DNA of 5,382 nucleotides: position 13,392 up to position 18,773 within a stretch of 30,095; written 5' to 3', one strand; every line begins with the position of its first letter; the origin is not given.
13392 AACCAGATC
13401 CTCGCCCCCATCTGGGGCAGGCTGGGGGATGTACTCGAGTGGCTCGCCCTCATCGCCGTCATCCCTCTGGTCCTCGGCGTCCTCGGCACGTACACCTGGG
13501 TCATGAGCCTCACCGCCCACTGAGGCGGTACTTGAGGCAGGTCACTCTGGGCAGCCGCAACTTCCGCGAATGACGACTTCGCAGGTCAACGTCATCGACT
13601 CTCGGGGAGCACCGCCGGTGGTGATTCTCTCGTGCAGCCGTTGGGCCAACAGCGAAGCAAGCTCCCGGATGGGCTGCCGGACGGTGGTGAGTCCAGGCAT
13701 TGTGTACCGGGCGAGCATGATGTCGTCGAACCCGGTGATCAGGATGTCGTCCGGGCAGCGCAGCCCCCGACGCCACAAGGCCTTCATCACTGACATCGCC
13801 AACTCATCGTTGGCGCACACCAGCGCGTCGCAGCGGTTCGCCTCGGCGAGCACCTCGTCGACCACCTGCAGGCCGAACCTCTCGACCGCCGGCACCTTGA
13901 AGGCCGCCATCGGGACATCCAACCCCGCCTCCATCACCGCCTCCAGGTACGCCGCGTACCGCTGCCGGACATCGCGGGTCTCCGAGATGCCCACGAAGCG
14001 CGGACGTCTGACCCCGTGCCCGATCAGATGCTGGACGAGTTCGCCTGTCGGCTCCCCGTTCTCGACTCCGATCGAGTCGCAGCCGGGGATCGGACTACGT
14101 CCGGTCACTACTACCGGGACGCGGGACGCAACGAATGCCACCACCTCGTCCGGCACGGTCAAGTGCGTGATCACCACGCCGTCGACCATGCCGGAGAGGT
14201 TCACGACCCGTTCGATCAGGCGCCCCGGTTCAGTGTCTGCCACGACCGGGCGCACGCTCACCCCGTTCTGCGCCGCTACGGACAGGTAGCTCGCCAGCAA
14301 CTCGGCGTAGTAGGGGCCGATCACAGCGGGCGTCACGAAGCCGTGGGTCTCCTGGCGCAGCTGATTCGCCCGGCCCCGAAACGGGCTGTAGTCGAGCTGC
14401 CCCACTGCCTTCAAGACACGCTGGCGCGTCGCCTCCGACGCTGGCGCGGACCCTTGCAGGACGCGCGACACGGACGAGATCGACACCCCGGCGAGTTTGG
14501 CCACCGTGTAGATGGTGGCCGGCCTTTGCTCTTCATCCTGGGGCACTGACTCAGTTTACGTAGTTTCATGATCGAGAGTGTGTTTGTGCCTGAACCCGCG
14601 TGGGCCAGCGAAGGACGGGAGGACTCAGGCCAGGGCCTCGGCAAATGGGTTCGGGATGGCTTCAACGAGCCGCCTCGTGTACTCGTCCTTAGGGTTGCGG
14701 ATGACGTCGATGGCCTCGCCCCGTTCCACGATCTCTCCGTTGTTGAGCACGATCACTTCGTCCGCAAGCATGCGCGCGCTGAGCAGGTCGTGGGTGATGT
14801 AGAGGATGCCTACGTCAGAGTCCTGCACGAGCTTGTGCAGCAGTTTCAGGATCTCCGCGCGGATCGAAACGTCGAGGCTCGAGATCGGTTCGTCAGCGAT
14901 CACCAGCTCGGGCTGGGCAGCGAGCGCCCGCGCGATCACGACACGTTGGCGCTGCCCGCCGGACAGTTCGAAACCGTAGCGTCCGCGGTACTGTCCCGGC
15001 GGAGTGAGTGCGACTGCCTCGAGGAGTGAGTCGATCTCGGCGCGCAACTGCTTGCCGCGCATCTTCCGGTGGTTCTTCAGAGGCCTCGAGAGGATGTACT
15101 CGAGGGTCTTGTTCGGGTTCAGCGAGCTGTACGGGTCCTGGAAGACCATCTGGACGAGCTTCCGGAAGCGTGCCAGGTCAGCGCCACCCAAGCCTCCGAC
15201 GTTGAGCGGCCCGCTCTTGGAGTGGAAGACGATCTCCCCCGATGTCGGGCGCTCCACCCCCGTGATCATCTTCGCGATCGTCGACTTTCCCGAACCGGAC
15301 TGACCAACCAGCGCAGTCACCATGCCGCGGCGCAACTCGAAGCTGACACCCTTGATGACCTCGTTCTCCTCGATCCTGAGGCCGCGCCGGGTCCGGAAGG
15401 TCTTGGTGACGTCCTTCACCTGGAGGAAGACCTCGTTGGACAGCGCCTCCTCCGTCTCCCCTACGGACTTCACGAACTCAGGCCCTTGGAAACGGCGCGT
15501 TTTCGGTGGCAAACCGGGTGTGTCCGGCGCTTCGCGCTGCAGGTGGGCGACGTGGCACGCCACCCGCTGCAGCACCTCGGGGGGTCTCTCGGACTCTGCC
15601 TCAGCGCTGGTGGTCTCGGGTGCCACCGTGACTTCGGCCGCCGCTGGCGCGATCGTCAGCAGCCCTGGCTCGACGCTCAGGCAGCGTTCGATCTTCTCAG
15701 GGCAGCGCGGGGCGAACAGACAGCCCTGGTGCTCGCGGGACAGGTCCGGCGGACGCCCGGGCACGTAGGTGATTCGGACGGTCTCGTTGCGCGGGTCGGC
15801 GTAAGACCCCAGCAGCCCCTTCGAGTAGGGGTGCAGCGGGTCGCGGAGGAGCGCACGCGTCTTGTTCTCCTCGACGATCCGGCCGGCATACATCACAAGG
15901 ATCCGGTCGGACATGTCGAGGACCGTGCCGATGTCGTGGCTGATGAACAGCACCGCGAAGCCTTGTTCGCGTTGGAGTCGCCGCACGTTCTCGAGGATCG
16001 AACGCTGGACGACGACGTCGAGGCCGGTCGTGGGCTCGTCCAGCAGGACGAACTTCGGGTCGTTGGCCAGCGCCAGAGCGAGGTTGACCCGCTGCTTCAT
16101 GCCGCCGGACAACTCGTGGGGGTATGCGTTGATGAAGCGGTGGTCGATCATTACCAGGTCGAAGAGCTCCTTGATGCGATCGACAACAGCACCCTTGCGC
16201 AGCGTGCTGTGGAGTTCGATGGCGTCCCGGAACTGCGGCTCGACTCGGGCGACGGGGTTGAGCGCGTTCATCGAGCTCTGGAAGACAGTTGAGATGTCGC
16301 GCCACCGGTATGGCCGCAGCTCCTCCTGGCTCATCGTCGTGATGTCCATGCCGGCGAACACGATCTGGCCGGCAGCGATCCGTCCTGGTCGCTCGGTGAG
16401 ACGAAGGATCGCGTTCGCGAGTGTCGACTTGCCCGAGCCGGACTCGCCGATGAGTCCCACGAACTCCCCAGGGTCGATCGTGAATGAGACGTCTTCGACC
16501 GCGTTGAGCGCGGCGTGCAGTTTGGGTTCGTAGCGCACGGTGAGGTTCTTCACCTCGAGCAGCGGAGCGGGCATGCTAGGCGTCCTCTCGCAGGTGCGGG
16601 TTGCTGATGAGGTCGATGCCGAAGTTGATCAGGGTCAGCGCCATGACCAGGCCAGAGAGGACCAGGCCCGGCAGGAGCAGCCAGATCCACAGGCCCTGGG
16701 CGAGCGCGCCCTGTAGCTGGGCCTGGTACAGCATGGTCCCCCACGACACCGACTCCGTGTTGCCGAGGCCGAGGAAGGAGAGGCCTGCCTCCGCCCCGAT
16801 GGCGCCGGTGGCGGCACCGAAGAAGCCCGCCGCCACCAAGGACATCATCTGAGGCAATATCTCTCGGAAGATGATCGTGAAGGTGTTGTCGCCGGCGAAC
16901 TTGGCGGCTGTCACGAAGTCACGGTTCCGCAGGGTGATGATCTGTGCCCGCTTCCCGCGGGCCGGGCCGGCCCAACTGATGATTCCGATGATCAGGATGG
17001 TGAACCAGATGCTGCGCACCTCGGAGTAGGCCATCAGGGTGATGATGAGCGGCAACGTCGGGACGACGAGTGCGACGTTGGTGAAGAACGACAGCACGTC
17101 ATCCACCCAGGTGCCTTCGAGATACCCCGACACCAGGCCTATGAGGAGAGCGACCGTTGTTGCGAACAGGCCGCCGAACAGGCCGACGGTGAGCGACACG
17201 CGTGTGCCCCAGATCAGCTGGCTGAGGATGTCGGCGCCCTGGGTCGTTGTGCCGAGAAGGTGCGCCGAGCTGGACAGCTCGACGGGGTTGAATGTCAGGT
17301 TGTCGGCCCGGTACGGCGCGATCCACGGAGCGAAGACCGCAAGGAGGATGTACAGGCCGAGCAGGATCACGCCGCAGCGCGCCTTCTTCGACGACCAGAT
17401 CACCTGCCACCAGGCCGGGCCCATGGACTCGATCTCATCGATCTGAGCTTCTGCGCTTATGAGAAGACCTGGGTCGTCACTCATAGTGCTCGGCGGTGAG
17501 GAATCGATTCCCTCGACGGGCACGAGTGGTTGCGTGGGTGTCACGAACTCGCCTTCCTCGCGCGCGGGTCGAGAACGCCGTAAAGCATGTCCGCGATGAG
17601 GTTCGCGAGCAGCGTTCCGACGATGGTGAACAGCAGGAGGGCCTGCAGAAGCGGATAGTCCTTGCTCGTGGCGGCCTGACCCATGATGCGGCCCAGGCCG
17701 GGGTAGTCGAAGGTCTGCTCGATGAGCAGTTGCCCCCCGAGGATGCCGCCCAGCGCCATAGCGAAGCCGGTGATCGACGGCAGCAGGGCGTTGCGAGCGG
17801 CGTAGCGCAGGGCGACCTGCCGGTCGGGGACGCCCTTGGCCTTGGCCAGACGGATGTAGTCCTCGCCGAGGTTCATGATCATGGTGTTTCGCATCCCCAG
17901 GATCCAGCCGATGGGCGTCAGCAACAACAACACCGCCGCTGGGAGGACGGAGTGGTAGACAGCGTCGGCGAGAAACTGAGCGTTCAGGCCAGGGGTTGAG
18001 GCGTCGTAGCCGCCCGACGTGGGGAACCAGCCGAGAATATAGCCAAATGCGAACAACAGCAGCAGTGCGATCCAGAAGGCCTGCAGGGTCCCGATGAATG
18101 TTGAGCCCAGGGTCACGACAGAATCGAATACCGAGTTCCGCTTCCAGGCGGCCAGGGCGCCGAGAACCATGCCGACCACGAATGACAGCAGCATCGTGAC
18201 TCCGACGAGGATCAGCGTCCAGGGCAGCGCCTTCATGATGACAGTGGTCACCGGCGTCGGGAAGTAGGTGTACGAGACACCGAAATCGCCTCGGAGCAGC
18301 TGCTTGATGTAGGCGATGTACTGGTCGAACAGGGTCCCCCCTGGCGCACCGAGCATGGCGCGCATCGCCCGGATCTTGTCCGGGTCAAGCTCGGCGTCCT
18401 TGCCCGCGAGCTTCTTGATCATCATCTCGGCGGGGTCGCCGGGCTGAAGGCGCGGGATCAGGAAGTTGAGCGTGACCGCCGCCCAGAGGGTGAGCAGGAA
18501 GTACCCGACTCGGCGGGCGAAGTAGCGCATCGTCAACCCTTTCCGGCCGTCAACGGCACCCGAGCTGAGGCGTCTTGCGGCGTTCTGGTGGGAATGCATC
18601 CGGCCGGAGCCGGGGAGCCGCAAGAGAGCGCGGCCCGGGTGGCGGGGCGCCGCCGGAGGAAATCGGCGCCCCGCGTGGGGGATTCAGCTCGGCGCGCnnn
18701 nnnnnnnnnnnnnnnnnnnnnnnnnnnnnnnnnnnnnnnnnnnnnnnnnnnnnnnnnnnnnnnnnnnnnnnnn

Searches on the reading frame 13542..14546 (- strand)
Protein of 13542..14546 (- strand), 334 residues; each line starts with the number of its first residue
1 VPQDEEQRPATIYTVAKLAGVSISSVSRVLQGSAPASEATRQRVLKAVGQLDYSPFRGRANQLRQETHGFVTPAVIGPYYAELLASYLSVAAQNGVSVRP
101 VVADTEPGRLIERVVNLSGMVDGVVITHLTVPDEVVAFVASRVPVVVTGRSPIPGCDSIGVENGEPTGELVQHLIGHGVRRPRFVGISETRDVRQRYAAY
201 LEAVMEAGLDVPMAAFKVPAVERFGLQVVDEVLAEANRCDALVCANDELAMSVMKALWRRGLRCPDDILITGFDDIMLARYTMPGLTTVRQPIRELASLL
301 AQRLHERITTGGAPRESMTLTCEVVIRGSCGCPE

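Call 3: search_protein_families(library=pfam, proteins=[window:13542-14546:-])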
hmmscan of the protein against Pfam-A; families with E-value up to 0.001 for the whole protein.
window:13542-14546:- (334 aa): 4 families
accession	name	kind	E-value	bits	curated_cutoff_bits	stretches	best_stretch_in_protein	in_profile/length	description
PF13377.12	Peripla_BP_3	-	7.5e-32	111.1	26.5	1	171-330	1-167/167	Periplasmic binding protein-like domain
PF00356.27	LacI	-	2.6e-14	53.2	27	1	11-55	1-45/46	Bacterial regulatory proteins, lacI family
PF00532.27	Peripla_BP_1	-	9.1e-10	38.9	22.2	1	68-320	4-273/281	Periplasmic binding proteins and sugar binding domain of LacI family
PF13407.12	Peripla_BP_4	-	0.0006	19.9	35.1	1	225-275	169-218/258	Periplasmic binding protein domain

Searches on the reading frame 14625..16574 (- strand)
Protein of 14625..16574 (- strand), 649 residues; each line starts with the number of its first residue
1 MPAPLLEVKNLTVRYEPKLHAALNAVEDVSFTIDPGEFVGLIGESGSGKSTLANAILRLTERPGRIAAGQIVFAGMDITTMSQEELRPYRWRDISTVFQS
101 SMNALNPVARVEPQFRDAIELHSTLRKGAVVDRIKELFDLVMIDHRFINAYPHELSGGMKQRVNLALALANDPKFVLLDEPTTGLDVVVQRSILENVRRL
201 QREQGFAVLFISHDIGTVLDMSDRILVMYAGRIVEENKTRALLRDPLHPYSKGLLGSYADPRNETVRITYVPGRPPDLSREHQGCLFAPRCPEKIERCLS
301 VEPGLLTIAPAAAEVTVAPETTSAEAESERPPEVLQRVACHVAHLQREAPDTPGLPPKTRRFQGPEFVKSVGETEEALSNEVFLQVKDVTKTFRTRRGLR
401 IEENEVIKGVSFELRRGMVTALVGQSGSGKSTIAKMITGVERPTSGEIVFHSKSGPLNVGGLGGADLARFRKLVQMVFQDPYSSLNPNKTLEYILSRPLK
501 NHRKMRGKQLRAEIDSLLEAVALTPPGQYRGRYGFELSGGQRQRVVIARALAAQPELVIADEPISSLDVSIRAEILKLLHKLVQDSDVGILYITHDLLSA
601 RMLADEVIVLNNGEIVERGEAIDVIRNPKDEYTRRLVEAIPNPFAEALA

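Call 3: search_protein_families(library=pfam, proteins=[window:14625-16574:-])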
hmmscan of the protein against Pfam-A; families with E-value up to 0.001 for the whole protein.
window:14625-16574:- (649 aa): 21 families
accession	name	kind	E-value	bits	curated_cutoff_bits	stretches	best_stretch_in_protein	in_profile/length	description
PF00005.33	ABC_tran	-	1.6e-62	210.6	25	2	408-564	2-136/137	ABC transporter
PF08352.17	oligo_HPY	-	1.2e-21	77.2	27.1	1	234-298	1-65/65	Oligopeptide/dipeptide transporter, C-terminal region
PF13304.12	AAA_21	-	6.3e-16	59.7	27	1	151-217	234-302/304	AAA domain, putative AbiEii toxin, Type IV TA system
PF02463.25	SMC_N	-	1.5e-10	41.4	40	0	418-598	25-202/220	RecF/RecN/SMC N terminal domain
PF13555.12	AAA_29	-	7.9e-10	38.8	27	0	29-59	15-45/61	P-loop containing region of AAA domain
PF03193.22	RsgA_GTPase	-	1.2e-08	35.4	30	0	402-455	92-144/174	RsgA GTPase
PF13191.12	AAA_16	-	1.1e-06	29.6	32.6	0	35-70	24-59/167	AAA ATPase domain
PF01926.29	MMR_HSR1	-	3.5e-06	27.6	21.9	0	39-58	2-21/113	50S ribosome-binding GTPase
PF13476.12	AAA_23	-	4.9e-06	27.7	27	0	408-438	11-40/201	AAA domain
PF13481.12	AAA_25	-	4.9e-06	26.7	27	0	414-434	30-50/195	AAA domain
PF13401.12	AAA_22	-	5.7e-06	27.1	27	0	38-93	7-33/130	AAA domain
PF20703.3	nSTAND1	-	7.3e-06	26.3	27.1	0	31-170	28-160/379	Novel STAND NTPase 1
PF20720.3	nSTAND3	-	2.1e-05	24.7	27.2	0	36-58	17-39/155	Novel STAND NTPase 3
PF09818.15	ABC_ATPase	-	2.1e-05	24.2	23.2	0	191-234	209-252/283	P-loop domain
PF00931.28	NB-ARC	-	4.4e-05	23.3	23.5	0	34-58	17-40/248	NB-ARC domain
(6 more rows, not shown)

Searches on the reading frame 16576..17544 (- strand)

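Call 3: search_protein_families(library=pfam, proteins=[window:16576-17544:-])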
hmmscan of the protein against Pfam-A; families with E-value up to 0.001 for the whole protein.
window:16576-17544:- (322 aa): 2 families
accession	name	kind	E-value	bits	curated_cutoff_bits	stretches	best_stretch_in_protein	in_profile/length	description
PF00528.27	BPD_transp_1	-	9.8e-23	81.3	26.4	1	133-313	2-177/184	Binding-protein-dependent transport system inner membrane component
PF12911.12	OppC_N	-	1.7e-06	28.2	23.9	1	46-80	7-41/53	N-terminal TM domain of oligopeptide transport permease C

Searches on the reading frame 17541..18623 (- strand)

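Call 3: search_protein_families(library=pfam, proteins=[window:17541-18623:-])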
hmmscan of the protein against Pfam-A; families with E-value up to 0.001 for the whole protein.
window:17541-18623:- (360 aa): 1 family
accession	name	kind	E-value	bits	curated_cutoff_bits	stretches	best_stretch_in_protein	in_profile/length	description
PF00528.27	BPD_transp_1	-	2.1e-36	125.8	26.4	1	151-357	1-184/184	Binding-protein-dependent transport system inner membrane component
